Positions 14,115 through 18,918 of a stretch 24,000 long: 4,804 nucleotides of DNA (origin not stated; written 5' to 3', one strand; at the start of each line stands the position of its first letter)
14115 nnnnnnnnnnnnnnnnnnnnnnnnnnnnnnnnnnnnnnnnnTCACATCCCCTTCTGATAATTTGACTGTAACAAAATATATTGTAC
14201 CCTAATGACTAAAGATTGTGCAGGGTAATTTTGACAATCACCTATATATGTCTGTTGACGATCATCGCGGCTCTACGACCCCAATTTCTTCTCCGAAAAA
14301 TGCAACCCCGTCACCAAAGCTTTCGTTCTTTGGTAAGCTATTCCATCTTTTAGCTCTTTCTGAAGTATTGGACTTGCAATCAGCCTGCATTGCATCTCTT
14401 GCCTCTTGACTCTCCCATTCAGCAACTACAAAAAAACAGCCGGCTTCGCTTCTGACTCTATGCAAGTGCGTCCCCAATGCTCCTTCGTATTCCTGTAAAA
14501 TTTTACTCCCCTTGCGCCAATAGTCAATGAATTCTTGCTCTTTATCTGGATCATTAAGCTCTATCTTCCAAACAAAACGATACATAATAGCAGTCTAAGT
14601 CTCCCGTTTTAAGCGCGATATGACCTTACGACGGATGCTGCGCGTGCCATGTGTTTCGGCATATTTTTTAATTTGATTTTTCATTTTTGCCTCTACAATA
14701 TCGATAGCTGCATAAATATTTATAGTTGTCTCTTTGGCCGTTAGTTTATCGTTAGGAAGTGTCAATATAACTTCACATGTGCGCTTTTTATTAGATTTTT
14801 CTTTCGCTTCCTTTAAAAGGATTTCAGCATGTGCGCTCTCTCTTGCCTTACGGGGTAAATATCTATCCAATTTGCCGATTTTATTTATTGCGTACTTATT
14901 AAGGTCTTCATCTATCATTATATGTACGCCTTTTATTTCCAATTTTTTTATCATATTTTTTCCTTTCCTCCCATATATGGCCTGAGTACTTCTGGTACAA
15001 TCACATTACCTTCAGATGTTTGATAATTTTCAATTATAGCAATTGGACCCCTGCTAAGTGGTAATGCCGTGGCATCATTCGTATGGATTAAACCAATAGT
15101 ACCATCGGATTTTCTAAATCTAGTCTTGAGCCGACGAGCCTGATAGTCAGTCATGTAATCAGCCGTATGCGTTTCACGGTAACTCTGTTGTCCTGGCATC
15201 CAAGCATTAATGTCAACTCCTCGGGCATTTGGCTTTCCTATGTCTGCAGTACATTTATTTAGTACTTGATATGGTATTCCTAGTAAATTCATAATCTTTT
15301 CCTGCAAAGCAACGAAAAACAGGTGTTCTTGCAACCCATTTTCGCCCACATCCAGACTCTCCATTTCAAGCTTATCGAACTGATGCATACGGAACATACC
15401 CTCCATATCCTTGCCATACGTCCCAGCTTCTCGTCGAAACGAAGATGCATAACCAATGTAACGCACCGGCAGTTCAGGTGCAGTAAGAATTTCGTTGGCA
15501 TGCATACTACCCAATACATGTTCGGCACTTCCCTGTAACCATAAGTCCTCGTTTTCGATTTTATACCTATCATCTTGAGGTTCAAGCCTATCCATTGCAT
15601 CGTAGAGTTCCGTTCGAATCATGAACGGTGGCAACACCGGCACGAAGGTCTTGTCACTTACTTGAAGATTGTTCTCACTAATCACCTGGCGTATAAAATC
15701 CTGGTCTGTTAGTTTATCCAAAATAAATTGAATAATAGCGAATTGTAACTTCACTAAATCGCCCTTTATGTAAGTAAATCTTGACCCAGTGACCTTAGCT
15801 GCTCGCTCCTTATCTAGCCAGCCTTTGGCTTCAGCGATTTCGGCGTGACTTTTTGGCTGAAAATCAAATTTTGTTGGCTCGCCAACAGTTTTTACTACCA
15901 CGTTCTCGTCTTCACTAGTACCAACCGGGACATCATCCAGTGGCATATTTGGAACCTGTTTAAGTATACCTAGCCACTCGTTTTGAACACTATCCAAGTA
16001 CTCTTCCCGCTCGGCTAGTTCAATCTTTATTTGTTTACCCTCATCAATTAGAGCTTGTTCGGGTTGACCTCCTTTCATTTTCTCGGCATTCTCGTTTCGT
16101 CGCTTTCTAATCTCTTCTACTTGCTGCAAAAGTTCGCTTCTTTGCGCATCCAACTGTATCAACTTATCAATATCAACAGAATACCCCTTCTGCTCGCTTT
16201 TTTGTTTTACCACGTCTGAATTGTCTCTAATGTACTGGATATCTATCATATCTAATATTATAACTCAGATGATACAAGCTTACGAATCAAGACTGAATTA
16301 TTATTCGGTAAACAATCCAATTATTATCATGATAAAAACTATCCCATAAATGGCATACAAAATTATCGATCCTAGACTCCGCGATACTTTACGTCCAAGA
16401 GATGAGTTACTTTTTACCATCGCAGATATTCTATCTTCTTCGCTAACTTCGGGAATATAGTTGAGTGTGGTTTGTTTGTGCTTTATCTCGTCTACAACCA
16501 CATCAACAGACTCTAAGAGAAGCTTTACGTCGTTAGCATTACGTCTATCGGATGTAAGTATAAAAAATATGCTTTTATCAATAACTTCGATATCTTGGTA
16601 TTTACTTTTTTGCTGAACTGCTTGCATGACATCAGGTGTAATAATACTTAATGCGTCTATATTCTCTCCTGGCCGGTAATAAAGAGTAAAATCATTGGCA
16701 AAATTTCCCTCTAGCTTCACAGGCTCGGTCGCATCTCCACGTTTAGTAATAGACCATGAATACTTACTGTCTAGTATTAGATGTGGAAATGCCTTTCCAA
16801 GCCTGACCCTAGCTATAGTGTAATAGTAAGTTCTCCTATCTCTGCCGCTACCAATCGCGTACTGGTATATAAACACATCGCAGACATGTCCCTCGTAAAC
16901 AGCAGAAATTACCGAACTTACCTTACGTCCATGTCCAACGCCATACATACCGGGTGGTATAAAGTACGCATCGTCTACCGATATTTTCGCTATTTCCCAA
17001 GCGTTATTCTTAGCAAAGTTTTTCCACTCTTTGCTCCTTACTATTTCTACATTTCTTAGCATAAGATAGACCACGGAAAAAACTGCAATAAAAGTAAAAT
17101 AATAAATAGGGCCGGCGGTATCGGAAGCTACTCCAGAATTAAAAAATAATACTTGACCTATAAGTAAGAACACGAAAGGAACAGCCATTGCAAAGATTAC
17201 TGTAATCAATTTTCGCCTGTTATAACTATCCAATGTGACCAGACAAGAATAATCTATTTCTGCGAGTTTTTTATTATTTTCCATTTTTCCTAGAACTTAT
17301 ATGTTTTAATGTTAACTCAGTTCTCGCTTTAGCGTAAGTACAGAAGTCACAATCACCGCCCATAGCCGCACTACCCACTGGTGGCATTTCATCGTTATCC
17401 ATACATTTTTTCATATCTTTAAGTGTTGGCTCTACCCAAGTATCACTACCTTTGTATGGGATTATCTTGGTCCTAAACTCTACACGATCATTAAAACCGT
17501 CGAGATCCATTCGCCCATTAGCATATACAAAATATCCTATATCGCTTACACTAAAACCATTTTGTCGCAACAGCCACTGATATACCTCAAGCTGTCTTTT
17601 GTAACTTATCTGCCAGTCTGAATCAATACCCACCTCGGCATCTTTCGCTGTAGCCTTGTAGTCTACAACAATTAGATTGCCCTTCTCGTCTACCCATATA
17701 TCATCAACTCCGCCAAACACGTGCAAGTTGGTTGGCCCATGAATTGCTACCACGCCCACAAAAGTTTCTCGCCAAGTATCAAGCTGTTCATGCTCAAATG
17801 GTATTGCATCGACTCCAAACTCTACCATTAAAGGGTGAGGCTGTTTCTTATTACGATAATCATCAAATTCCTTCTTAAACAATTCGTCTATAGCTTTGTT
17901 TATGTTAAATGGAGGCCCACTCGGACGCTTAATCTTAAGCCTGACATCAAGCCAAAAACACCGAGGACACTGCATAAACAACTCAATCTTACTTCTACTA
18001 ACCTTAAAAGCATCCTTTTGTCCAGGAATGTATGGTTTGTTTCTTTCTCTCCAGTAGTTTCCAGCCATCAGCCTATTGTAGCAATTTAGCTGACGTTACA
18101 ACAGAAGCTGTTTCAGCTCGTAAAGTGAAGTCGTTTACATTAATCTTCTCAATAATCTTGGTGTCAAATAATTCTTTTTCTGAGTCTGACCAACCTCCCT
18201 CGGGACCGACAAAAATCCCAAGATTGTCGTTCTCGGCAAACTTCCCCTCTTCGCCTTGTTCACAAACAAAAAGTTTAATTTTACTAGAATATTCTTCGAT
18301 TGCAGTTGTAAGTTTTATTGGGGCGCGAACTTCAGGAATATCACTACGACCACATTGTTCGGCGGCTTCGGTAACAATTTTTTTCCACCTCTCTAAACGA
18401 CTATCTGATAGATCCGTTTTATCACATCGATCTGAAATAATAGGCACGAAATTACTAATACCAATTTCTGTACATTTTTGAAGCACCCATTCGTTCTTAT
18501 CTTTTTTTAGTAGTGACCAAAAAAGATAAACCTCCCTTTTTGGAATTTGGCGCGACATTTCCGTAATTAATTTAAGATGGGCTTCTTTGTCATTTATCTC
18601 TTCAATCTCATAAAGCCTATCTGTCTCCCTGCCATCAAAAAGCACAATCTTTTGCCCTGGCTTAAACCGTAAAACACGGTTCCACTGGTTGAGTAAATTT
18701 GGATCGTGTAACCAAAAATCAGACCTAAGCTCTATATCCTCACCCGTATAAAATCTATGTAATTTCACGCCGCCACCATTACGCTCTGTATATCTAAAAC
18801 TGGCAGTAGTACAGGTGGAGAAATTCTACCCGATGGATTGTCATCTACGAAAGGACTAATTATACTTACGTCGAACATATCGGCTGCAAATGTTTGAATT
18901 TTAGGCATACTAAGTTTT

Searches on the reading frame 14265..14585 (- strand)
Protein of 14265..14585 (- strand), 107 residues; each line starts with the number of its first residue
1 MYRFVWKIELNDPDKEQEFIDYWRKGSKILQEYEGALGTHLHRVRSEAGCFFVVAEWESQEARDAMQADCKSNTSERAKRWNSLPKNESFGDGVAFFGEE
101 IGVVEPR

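Call 13: search_protein_families(library=pfam, proteins=[window:14265-14585:-], max_evalue=0.00001)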
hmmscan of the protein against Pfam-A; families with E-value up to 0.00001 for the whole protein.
window:14265-14585:- (107 aa): 1 family
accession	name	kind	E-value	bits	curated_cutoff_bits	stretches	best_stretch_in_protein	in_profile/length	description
PF03992.22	ABM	-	4.4e-09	36.8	23.1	1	12-65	11-65/78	Antibiotic biosynthesis monooxygenase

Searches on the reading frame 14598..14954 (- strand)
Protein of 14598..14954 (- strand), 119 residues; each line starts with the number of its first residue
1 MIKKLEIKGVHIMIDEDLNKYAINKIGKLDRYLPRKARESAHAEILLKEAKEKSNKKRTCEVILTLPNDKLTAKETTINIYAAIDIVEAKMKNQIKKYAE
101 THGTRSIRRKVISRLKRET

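Call 13: search_protein_families(library=pfam, proteins=[window:14598-14954:-], max_evalue=0.00001)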
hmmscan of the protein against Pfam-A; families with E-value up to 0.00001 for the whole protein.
window:14598-14954:- (119 aa): 1 family
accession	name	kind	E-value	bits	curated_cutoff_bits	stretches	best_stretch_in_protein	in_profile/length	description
PF02482.25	Ribosomal_S30AE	-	1.1e-14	55.4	23.7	1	6-100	2-85/88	Sigma 54 modulation protein / S30EA ribosomal protein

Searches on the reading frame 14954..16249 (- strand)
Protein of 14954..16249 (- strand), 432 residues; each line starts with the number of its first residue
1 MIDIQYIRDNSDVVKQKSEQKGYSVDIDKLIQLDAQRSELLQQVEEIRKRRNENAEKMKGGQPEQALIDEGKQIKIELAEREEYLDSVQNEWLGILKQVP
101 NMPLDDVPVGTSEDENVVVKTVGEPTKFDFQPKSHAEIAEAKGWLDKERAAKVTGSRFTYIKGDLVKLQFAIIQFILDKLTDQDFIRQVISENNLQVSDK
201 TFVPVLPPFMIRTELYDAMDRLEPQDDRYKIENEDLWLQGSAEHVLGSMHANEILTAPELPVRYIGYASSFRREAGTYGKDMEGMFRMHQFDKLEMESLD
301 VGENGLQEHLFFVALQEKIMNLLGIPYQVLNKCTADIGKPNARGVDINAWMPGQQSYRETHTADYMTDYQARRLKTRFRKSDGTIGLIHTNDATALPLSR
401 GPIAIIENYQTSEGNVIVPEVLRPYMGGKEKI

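Call 67: search_protein_families(library=pfam, proteins=[window:14954-16249:-], max_evalue=0.00001)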
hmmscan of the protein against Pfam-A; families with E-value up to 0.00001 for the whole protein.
window:14954-16249:- (432 aa): 2 families
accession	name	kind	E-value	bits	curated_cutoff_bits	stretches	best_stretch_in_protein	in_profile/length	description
PF02403.27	Seryl_tRNA_N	-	5.2e-21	75.4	28.2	1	1-103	1-108/108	Seryl-tRNA synthetase N-terminal domain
PF00587.30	tRNA-synt_2b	-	2.9e-20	73.5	29.3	1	231-409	5-179/179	tRNA synthetase class II core domain (G, H, P, S and T)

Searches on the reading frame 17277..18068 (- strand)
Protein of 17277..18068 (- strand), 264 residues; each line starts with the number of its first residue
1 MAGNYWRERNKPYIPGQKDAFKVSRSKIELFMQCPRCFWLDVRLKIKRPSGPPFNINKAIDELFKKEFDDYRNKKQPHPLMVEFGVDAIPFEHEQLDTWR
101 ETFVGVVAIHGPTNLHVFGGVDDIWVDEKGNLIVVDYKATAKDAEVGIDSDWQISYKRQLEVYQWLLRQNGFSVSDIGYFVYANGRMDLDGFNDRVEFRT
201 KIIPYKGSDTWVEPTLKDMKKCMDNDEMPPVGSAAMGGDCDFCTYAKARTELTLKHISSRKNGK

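Call 67: search_protein_families(library=pfam, proteins=[window:17277-18068:-], max_evalue=0.00001)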
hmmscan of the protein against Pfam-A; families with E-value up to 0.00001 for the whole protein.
window:17277-18068:- (264 aa): 1 family
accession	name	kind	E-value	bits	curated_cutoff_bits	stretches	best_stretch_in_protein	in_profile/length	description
PF12705.13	PDDEXK_1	-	4.4e-12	46.9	22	1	89-246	100-243/247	PD-(D/E)XK nuclease superfamily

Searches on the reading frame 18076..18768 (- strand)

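Call 67: search_protein_families(library=pfam, proteins=[window:18076-18768:-], max_evalue=0.00001)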
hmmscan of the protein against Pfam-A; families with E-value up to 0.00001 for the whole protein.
window:18076-18768:- (231 aa): 2 families
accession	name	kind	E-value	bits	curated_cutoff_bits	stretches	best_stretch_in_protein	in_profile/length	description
PF04452.19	Methyltrans_RNA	-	1.3e-41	142.4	23.9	1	77-227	5-162/165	RNA methyltransferase domain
PF20260.4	PUA_4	-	2.2e-10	40.9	23.9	1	31-68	11-48/48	RNA methyltransferase PUA domain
